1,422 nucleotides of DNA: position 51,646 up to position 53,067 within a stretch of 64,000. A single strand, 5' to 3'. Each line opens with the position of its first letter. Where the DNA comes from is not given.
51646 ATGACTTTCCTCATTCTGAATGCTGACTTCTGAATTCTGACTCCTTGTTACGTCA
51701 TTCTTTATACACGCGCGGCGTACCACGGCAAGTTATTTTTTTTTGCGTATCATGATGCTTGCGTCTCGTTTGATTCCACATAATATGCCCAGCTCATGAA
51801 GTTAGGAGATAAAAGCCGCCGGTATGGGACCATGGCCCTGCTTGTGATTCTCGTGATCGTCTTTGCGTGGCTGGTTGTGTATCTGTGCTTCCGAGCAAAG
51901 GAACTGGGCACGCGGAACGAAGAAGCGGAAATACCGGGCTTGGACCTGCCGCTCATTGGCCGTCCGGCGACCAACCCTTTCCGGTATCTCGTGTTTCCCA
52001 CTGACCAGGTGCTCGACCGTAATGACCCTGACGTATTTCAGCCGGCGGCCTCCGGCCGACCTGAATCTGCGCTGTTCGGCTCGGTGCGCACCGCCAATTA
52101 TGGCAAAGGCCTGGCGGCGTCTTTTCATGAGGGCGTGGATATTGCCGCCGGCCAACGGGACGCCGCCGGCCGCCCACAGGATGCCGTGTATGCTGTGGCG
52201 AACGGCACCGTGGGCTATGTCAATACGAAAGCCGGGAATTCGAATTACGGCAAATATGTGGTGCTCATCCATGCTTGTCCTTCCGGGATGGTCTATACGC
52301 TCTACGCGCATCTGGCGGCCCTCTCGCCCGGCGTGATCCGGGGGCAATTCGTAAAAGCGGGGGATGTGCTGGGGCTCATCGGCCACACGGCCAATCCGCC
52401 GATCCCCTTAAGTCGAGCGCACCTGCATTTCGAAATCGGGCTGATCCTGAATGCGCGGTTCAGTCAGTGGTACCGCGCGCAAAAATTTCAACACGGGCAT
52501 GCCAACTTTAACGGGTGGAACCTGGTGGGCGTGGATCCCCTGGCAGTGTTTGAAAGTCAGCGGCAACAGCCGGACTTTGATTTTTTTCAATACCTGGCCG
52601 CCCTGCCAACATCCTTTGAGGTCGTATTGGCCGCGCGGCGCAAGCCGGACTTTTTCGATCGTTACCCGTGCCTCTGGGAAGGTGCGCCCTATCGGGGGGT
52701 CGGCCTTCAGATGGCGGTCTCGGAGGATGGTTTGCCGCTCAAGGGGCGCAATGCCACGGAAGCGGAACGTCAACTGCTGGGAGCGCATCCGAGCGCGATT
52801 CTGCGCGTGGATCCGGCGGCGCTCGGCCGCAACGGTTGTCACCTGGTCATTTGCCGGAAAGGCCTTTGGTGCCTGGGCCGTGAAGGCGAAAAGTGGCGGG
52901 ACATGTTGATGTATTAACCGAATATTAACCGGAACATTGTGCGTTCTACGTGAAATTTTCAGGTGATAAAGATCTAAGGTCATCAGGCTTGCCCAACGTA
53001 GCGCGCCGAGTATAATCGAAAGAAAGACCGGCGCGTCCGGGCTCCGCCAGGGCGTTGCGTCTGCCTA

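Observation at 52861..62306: The giant cyclic beta-1,2-glucan synthase gene is bracketed by a 57-bp direct duplication of the M23 peptidase 3' end, a signature of insertion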

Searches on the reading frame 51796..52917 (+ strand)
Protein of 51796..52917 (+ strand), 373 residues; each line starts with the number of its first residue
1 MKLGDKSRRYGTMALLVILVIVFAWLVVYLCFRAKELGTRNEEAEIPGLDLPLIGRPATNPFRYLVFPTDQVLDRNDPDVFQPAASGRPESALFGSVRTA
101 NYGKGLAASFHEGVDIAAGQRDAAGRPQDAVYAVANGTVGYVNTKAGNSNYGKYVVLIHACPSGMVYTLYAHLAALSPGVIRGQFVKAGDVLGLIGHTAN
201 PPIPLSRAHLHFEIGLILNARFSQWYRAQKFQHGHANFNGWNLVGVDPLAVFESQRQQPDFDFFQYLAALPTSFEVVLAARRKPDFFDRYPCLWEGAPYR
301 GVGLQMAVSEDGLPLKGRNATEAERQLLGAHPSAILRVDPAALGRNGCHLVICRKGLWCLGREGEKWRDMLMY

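Call 7: search_protein_families(library=pfam, proteins=[window:51796-52917:+])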
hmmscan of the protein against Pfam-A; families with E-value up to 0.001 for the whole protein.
window:51796-52917:+ (373 aa): 1 family
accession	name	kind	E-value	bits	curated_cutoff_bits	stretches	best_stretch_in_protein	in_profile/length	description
PF01551.29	Peptidase_M23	-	6.9e-17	61.9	28.7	1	110-214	2-87/96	Peptidase family M23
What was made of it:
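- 51796..52917 (+): Intact M23 peptidase gene (373 aa). Pfam PF01551, E 7e-17 (call 7).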

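Call 9: find_related_loci(query=window:51796-52917:+, collection=genome_contigs, flank=10000)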
Query window:51796-52917:+ (373 aa) in genome_contigs; peptide patterns used: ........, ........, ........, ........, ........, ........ (x = any residue, [..] = any of these).
111 stretches matched a pattern; 42 encode a relative of the query (tblastn E <= 1e-3); 41 distinct loci.
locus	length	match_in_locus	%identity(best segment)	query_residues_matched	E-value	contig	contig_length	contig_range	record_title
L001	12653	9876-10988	86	1-373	0e+0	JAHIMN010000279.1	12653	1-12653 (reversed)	MAG: Verrucomicrobia bacterium isolate KR13_N2.mb.73 KR13_N2.mb.73_k141_382216, whole genome shotgun sequence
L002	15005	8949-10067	83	1-373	0e+0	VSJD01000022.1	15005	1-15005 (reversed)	MAG: Kiritimatiellaeota bacterium isolate MMG_102_bin48 contig00569.2, whole genome shotgun sequence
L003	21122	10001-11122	76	1-373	0e+0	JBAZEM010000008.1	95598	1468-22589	MAG: Kiritimatiellia bacterium isolate SO_2017_LW3_126 NODE_419_length_95598_cov_7.721350_LW162_2017, whole genome shotg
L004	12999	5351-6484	75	1-373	0e+0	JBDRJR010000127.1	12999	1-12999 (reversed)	MAG: Verrucomicrobiota bacterium isolate MEGAHIT-group-1.662 k141_5085041, whole genome shotgun sequence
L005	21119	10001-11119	74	1-373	0e+0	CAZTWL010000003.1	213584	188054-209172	MAG TPA_asm: uncultured Verrucomicrobiota bacterium isolate SRP192927_co3_754 genome assembly, contig: NODE_28_length_21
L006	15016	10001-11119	71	1-373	2e-178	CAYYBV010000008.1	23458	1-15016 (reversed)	MAG TPA_asm: uncultured Verrucomicrobiota bacterium isolate SRP263991_co4_99 genome assembly, contig: NODE_2808_length_2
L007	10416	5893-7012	87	1-373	2e-141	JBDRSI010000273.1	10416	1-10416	MAG: Verrucomicrobiota bacterium isolate MEGAHIT-group-3.139 k141_420691, whole genome shotgun sequence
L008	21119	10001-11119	77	1-373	0e+0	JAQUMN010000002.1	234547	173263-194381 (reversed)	MAG: Kiritimatiellae bacterium isolate STD1_155 NODE_91_length_234547_cov_6.339050_Sandtown_D1, whole genome shotgun seq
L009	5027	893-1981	49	16-373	6e-114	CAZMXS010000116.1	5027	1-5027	MAG TPA_asm: uncultured Verrucomicrobiota bacterium isolate SRP167436_co1_345 genome assembly, contig: NODE_27803_length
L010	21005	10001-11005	53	45-373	2e-113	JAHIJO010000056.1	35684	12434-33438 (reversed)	MAG: Verrucomicrobia bacterium isolate KR13_Ju.mb.40 KR13_Ju.mb.40_k141_70372, whole genome shotgun sequence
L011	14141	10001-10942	56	62-373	5e-112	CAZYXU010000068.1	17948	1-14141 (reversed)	MAG TPA_asm: uncultured Verrucomicrobiota bacterium isolate SRP192927_co3_865 genome assembly, contig: NODE_6873_length_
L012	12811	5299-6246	56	60-373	2e-111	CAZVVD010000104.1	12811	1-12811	MAG TPA_asm: uncultured Verrucomicrobiota bacterium isolate SRP192927_co5_128 genome assembly, contig: NODE_7571_length_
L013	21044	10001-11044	51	26-373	8e-110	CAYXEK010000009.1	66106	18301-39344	MAG TPA_asm: uncultured Verrucomicrobiota bacterium isolate binchicken_co27_383 genome assembly, contig: NODE_693_length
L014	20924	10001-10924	54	68-373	3e-107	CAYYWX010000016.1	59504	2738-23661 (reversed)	MAG TPA_asm: uncultured Verrucomicrobiota bacterium isolate SRP062349_co5_140 genome assembly, contig: NODE_88_length_59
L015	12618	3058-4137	49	23-373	1e-105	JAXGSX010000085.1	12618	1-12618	MAG: Kiritimatiellia bacterium isolate AnMBR.bin383 bin383_85, whole genome shotgun sequence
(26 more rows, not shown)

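Call 69: find_homologous_proteins(query=window:51796-52917:+, max_evalue=1e-100)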
Query window:51796-52917:+ (373 aa): 90 proteins with E <= 1e-100 among 8000 candidates.
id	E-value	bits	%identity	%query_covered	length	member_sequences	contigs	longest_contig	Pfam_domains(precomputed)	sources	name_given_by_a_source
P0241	1.1e-256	869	100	100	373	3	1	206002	PF01551.30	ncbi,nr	ncbi:MAG: M23 family metallopeptidase [Kiritimatiellaeota bacterium]|nr:M23 family metallopeptidase 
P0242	2.2e-221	753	86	100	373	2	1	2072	PF01551.30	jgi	-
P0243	5.7e-221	751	86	100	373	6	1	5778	PF01551.30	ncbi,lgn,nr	ncbi:MAG: M23 family metallopeptidase [Verrucomicrobia bacterium]|nr:M23 family metallopeptidase [Ve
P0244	2.6e-216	736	84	100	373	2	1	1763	PF01551.30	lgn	-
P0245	1.2e-213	727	83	100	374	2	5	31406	PF01551.30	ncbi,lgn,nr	ncbi:MAG: M23 family metallopeptidase [Verrucomicrobia bacterium]|nr:M23 family metallopeptidase [Ve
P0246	1.4e-213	727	84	100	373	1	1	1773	PF01551.30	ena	-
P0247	1.8e-210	717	83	100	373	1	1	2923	PF01551.30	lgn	-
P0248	8.6e-203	692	79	100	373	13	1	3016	PF01551.30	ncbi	-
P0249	8.5e-202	688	79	100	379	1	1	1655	PF01551.30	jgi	-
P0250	1.2e-198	678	79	100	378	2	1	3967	PF01551.30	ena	-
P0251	3.8e-198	676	78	100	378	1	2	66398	PF01551.30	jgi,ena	-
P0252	1.0e-196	672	79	97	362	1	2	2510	PF01551.30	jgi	jgi:murein DD-endopeptidase MepM/ murein hydrolase activator NlpD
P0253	3.4e-195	667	77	100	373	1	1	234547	PF01551.30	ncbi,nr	ncbi:MAG: M23 family metallopeptidase [Kiritimatiellae bacterium]|nr:M23 family metallopeptidase [Ki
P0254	2.7e-193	660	77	100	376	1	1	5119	PF01551.30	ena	-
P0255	1.0e-192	658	75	100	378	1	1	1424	PF01551.30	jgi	-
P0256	1.3e-190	651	78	97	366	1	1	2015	PF01551.30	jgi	-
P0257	1.9e-190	651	79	96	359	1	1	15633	PF01551.30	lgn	-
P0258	2.6e-186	637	75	100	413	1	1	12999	PF01551.30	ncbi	ncbi:MAG: M23 family metallopeptidase [Verrucomicrobiota bacterium]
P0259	1.4e-183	628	73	100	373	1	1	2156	PF01551.30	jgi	-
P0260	1.6e-181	622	74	100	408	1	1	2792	PF01551.30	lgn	-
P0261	3.8e-181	620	74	100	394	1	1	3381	PF01551.30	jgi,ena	-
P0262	3.7e-180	617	75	97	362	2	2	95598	PF01551.30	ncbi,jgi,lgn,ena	ncbi:MAG: M23 family metallopeptidase [Kiritimatiellia bacterium]|jgi:murein DD-endopeptidase MepM/ 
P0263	3.1e-177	607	71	100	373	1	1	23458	PF01551.30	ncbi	-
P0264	4.1e-164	564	66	100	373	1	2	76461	PF01551.30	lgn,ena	-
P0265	3.4e-159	548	66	100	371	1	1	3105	PF01551.30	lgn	-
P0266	1.9e-116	407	59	84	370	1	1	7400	PF01551.30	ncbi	-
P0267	5.8e-116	406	60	82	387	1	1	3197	PF01551.30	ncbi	-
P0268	1.5e-114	401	54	96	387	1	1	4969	PF01551.30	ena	-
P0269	6.8e-113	396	51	95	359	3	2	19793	PF01551.30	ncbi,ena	-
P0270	1.8e-112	394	51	98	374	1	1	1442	PF01551.30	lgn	-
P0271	7.2e-112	392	56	84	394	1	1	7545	PF01551.30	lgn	-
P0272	7.4e-112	392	51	96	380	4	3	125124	PF01551.30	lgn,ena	-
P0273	9.3e-112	392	52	98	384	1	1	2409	PF01551.30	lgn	-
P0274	1.4e-111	391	50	99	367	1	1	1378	PF01551.30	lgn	-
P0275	4.0e-111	390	51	98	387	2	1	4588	PF01551.30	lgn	-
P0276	2.9e-110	387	49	100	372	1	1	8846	PF01551.30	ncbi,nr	ncbi:MAG: M23 family metallopeptidase [Kiritimatiellae bacterium]|nr:M23 family metallopeptidase [Ki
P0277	1.9e-109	384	54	84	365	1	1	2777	PF01551.30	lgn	-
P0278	2.2e-109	384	57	84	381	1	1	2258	PF01551.30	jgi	jgi:peptidoglycan LD-endopeptidase LytH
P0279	2.6e-109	384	55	84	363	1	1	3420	PF01551.30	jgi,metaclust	metaclust:\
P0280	2.9e-109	384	54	84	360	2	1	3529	PF01551.30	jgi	-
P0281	4.8e-109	383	50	96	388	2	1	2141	PF01551.30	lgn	-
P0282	1.5e-108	381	55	85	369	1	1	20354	PF01551.30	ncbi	-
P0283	1.8e-108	381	57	85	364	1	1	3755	PF01551.30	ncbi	-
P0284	2.3e-108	381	51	98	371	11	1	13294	PF01551.30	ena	-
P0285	5.0e-108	380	55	83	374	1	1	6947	PF01551.30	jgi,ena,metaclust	metaclust:\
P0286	8.2e-108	379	57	83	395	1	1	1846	PF01551.30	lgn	-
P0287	8.3e-108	379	57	82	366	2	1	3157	PF01551.30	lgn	-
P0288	1.2e-107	378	53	90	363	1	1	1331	PF01551.30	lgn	-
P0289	1.2e-107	378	55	84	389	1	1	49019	PF01551.30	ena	-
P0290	1.3e-107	378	51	95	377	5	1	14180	PF01551.30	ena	-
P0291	1.5e-107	378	50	96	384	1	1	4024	PF01551.30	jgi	jgi:peptidoglycan LD-endopeptidase LytH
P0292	1.8e-107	378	56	84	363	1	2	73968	PF01551.30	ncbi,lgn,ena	-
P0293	3.7e-107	377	52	93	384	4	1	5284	PF01551.30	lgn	-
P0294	4.5e-107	376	51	93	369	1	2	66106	PF01551.30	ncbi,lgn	-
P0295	4.7e-107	376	56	83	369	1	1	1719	PF01551.30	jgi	jgi:murein DD-endopeptidase MepM/ murein hydrolase activator NlpD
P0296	5.2e-107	376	49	99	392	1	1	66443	PF01551.30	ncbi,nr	ncbi:MAG: M23 family metallopeptidase [Kiritimatiellae bacterium]|nr:M23 family metallopeptidase [Ki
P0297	8.5e-107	376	53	84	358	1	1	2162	PF01551.30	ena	-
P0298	9.2e-107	375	53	84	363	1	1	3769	PF01551.30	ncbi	-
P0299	1.9e-106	374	54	84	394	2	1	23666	PF01551.30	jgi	jgi:peptidoglycan LD-endopeptidase LytH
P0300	2.6e-106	374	50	98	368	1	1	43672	PF01551.30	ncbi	-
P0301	2.8e-106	374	56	85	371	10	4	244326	PF01551.30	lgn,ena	-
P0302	3.1e-106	374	52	90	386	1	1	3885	PF01551.30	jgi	jgi:peptidoglycan LD-endopeptidase LytH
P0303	3.3e-106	374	54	84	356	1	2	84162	PF01551.30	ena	-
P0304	3.7e-106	373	56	85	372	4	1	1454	PF01551.30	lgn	-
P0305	4.2e-106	373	55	84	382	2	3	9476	PF01551.30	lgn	-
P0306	5.8e-106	373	49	97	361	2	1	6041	PF01551.30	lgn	-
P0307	1.9e-105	371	50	95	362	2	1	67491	PF01551.30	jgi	-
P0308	2.3e-105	371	48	98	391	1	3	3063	PF01551.30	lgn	-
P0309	2.5e-105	371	51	96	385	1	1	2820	PF01551.30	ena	-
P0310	4.3e-105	370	54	82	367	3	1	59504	PF01551.30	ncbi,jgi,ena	-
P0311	6.5e-105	369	53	85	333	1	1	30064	PF01551.30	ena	-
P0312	9.7e-105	369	53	82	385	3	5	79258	PF01551.30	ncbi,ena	-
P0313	1.1e-104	369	56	84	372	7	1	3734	PF01551.30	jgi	-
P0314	1.3e-104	368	53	84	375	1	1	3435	PF01551.30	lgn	-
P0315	1.6e-104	368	51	93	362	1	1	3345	PF01551.30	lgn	-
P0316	3.1e-104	367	55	82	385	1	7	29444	PF01551.30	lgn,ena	-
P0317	9.3e-104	366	55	83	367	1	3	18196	PF01551.30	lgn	-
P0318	3.5e-103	364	49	95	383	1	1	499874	PF01551.30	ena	-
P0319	4.0e-103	363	51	83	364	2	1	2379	PF01551.30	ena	-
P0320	1.1e-102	362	53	84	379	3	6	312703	PF01551.30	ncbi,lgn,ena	-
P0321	1.4e-102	362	52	82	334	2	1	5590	PF01551.30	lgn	-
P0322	3.9e-102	360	53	83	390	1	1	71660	PF01551.30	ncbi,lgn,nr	ncbi:MAG: M23 family metallopeptidase [Lentisphaerae bacterium]|nr:M23 family metallopeptidase [Lent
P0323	6.3e-102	360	53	82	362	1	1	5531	PF01551.30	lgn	-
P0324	7.8e-102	359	48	97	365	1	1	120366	PF01551.30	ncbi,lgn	-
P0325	1.6e-101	358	48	96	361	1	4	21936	PF01551.30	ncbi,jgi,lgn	jgi:murein DD-endopeptidase MepM/ murein hydrolase activator NlpD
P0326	2.9e-101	357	51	85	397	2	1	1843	PF01551.30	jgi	jgi:peptidoglycan LD-endopeptidase LytH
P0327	3.3e-101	357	51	84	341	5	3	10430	PF01551.30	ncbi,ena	-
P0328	4.2e-101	357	56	84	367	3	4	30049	PF01551.30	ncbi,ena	-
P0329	7.0e-101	356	49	96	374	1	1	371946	PF01551.30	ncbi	-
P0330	9.7e-101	356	54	84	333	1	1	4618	PF01551.30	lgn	-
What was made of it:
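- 51796..52917 (+): It is 100% identical to P0241, an NCBI Kiritimatiellaeota MAG protein (call 69).
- The window comes from a MAG contig (P0241: NCBI Kiritimatiellaeota MAG, 206 kb; call 69).
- Tried and rejected: The next peptidase after the 100% self-hit is 86% (call 69).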

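Call 70: find_encoding_contigs(protein=P0241, flank=10000, max_places=3)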
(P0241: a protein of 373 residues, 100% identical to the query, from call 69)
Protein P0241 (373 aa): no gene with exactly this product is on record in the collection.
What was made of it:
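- Tried and rejected: The look-up of the window's own contig returned nothing (call 70).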
